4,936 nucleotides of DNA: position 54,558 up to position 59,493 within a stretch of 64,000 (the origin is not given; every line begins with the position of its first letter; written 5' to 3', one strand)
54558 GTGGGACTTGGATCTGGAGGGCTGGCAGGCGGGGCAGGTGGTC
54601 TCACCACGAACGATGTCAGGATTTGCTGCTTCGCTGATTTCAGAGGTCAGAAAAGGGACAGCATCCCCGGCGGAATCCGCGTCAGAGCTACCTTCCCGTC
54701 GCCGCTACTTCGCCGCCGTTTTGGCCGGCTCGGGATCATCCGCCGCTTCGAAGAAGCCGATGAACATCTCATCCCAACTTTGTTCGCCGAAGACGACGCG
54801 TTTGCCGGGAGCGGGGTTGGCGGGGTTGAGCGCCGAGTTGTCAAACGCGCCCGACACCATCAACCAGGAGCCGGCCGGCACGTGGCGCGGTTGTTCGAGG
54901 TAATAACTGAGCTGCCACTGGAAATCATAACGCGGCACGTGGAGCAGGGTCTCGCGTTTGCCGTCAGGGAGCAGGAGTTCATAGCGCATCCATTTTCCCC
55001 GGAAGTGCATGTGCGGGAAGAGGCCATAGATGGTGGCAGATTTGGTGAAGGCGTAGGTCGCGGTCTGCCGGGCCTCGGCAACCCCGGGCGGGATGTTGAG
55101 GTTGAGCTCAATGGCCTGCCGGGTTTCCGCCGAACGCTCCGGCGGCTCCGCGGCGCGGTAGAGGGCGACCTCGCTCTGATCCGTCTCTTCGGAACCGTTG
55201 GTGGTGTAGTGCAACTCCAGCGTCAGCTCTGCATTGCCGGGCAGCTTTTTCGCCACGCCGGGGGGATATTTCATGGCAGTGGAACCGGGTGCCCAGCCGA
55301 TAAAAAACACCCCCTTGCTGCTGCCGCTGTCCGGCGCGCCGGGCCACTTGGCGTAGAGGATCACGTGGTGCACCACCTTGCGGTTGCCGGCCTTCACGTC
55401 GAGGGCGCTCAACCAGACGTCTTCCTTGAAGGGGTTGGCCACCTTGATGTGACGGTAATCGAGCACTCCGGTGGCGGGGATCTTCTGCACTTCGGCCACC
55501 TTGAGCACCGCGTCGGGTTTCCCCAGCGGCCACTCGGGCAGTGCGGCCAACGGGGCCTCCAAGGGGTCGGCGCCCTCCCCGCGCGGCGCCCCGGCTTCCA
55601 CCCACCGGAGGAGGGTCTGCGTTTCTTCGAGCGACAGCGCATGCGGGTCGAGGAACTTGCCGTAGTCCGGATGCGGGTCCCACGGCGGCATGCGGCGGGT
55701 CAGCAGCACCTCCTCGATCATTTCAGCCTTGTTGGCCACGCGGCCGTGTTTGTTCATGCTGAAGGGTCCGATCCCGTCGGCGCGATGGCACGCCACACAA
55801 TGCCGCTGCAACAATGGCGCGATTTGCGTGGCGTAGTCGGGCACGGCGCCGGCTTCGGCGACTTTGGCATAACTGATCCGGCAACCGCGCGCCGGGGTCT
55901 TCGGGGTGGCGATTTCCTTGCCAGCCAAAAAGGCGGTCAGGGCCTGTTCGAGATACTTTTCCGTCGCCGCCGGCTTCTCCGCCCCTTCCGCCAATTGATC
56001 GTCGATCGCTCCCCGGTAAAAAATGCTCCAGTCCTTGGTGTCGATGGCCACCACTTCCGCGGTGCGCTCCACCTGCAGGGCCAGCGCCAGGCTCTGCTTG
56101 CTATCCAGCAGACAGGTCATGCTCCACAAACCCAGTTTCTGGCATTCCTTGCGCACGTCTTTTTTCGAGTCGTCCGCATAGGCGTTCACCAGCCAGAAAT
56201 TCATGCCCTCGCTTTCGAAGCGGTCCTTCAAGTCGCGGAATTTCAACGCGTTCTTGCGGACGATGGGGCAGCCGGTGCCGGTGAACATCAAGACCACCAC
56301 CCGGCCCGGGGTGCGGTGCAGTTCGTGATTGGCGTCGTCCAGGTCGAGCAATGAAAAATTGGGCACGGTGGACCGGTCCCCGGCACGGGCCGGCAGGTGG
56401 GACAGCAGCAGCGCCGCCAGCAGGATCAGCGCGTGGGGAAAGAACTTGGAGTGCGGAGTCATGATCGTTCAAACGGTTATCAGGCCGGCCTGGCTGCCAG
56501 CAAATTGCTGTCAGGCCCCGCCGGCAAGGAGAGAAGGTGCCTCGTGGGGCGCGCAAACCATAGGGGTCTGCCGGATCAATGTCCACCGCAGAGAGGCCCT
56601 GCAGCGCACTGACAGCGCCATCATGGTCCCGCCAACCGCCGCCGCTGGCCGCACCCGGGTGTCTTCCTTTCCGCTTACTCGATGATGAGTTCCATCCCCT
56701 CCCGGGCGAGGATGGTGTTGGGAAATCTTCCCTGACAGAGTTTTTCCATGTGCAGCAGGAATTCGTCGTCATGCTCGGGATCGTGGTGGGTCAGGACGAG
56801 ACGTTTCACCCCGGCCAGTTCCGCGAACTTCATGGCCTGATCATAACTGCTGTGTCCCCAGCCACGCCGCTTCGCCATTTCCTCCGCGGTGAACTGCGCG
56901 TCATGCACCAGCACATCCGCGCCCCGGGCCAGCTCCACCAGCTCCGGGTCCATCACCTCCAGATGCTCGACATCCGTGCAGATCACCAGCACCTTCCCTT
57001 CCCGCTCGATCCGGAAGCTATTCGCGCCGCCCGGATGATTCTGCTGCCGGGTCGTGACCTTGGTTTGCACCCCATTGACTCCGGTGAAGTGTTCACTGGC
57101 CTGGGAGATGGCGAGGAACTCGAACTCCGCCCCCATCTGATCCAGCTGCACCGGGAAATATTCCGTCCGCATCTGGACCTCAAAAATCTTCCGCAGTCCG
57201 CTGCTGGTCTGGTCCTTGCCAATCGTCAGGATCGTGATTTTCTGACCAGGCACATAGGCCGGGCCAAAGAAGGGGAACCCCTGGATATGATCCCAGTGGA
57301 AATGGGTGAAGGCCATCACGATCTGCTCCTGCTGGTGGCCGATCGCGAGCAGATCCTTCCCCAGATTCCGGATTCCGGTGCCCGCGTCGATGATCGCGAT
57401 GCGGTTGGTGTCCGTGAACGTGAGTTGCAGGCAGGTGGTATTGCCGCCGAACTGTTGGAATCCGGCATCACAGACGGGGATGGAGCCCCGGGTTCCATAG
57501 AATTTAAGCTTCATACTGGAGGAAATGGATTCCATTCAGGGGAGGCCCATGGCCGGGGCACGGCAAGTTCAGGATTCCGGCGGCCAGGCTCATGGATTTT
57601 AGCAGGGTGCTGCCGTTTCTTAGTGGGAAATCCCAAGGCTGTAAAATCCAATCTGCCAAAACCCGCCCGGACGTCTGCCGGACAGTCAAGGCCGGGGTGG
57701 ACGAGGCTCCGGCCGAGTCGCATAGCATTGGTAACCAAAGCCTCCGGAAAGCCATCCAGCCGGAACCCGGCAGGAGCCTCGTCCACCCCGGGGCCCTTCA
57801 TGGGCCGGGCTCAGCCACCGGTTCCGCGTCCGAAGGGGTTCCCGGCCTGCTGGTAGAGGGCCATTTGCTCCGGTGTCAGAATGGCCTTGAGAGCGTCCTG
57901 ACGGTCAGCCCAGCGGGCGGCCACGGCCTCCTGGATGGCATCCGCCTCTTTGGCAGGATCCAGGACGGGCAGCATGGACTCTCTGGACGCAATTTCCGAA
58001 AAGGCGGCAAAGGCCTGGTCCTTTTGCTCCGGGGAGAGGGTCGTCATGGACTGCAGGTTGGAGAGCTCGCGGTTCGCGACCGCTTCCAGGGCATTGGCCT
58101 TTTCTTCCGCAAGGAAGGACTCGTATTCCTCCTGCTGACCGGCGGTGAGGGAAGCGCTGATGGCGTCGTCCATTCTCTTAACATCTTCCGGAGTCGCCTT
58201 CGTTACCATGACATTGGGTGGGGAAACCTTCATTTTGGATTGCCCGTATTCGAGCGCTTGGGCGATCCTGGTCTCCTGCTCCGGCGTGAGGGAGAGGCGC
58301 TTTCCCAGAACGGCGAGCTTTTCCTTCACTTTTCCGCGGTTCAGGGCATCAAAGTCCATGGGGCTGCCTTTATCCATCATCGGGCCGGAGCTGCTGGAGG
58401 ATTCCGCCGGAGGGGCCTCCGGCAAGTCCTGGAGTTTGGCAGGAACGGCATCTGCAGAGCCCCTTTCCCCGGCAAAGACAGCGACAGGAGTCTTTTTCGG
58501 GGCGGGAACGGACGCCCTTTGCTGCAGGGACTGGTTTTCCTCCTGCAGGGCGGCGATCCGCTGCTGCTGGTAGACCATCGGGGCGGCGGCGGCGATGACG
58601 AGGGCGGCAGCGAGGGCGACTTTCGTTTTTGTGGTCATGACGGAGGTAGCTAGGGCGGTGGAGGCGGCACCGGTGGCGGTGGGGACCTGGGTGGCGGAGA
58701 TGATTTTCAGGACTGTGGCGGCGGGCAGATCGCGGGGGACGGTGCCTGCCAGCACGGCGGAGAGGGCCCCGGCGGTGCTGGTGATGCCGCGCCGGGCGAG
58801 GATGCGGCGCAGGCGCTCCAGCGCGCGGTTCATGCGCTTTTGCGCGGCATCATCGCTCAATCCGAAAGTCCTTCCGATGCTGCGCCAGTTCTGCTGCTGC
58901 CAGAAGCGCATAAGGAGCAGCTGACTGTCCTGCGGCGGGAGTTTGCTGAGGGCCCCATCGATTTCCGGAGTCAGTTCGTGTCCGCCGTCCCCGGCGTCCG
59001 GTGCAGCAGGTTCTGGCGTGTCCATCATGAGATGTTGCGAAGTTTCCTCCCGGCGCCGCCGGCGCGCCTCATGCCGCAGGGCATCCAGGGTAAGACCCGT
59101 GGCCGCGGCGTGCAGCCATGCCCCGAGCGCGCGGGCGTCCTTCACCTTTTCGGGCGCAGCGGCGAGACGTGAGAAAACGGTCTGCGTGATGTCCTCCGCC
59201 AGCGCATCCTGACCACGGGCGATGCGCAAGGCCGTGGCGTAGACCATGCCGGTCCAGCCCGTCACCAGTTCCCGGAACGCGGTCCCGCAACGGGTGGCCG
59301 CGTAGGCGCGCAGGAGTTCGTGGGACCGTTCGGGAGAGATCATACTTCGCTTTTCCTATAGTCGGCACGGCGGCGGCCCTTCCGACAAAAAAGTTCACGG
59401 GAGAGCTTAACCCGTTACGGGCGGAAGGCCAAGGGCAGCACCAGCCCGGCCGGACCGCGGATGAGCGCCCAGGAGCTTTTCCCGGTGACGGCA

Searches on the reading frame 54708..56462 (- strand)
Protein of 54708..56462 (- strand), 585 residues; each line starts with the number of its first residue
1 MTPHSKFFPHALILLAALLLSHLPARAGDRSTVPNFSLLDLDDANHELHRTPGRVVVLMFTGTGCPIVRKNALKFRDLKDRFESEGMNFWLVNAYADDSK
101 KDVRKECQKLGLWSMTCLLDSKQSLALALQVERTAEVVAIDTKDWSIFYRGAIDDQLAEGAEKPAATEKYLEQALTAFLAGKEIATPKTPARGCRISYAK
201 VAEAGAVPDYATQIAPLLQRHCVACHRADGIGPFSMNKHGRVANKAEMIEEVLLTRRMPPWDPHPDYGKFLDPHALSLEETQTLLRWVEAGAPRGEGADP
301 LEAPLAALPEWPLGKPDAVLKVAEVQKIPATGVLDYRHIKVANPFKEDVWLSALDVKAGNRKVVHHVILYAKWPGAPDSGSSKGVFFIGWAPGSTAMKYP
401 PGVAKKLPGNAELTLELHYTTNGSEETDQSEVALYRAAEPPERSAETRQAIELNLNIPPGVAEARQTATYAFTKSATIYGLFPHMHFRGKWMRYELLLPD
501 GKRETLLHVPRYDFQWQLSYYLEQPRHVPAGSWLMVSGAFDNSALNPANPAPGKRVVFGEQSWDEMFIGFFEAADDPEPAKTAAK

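Call 14: search_protein_families(library=pfam, proteins=[window:54708-56462:-], max_evalue=0.1)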
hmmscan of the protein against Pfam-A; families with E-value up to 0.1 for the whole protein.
window:54708-56462:- (585 aa): 7 families
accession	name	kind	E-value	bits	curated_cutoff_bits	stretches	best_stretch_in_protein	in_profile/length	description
PF08534.16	Redoxin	-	1.5e-12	48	26.6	1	31-150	4-131/148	Redoxin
PF00578.27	AhpC-TSA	-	1.6e-11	44.6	26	1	32-139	4-108/124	AhpC/TSA family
PF13442.11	Cytochrome_CBB3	-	0.0026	18.5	27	1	213-263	5-53/68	Cytochrome C oxidase, cbb3-type, subunit III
PF01082.25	Cu2_monooxygen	-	0.0073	16.9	30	0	386-421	87-125/130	Copper type II ascorbate-dependent monooxygenase, N-terminal domain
PF13905.12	Thioredoxin_8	-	0.013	16.2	27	1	53-141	1-89/94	Thioredoxin-like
PF14376.11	Haem_bd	-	0.031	14.7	27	0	238-289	85-132/133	Haem-binding domain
PF03712.20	Cu2_monoox_C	-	0.06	13.3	23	0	472-546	40-115/157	Copper type II ascorbate-dependent monooxygenase, C-terminal domain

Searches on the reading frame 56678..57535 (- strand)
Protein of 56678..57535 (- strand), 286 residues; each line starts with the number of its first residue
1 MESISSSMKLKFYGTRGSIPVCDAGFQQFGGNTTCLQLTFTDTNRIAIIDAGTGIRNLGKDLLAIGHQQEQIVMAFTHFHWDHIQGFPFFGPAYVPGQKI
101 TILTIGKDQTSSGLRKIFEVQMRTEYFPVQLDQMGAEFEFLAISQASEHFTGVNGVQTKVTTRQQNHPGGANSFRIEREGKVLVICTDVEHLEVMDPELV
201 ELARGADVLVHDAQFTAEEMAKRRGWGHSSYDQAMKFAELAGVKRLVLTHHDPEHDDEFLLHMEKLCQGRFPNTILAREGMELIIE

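Call 14: search_protein_families(library=pfam, proteins=[window:56678-57535:-], max_evalue=0.1)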
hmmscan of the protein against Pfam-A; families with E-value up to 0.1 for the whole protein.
window:56678-57535:- (286 aa): 1 family
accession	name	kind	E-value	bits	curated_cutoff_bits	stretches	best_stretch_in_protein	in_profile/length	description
PF12706.13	Lactamase_B_2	-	6.1e-20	72.1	27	1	48-251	4-200/200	Beta-lactamase superfamily domain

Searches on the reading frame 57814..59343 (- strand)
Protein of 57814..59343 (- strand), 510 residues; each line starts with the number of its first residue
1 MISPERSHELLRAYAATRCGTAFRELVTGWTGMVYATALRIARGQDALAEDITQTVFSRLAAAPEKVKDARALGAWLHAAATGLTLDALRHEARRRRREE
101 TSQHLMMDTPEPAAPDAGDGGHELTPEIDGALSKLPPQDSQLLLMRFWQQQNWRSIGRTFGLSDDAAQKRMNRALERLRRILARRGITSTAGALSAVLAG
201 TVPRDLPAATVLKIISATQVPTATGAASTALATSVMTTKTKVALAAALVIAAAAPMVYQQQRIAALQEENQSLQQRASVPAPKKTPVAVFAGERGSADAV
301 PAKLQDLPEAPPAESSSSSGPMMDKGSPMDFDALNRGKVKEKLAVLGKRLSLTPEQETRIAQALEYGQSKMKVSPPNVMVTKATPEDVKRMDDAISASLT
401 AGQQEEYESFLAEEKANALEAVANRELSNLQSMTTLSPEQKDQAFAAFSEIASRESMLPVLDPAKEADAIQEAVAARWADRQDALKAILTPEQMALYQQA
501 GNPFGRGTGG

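Call 14: search_protein_families(library=pfam, proteins=[window:57814-59343:-], max_evalue=0.1)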
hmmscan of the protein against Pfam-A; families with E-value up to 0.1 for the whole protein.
window:57814-59343:- (510 aa): 5 families
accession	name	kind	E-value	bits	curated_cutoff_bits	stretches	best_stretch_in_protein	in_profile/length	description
PF04542.20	Sigma70_r2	-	2.9e-08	33.8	24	1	30-95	5-71/71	Sigma-70 region 2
PF04545.22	Sigma70_r4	-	3.5e-08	33.3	24.1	1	131-179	1-49/50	Sigma-70, region 4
PF08281.18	Sigma70_r4_2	-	1.6e-07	31.3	25.7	1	127-178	3-54/54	Sigma-70, region 4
PF19889.5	DUF6362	-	0.00018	22.2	31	1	133-177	54-97/98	Domain of unknown function (DUF6362)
PF01734.28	Patatin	-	0.0012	19.5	27.7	1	136-263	49-171/191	Patatin-like phospholipase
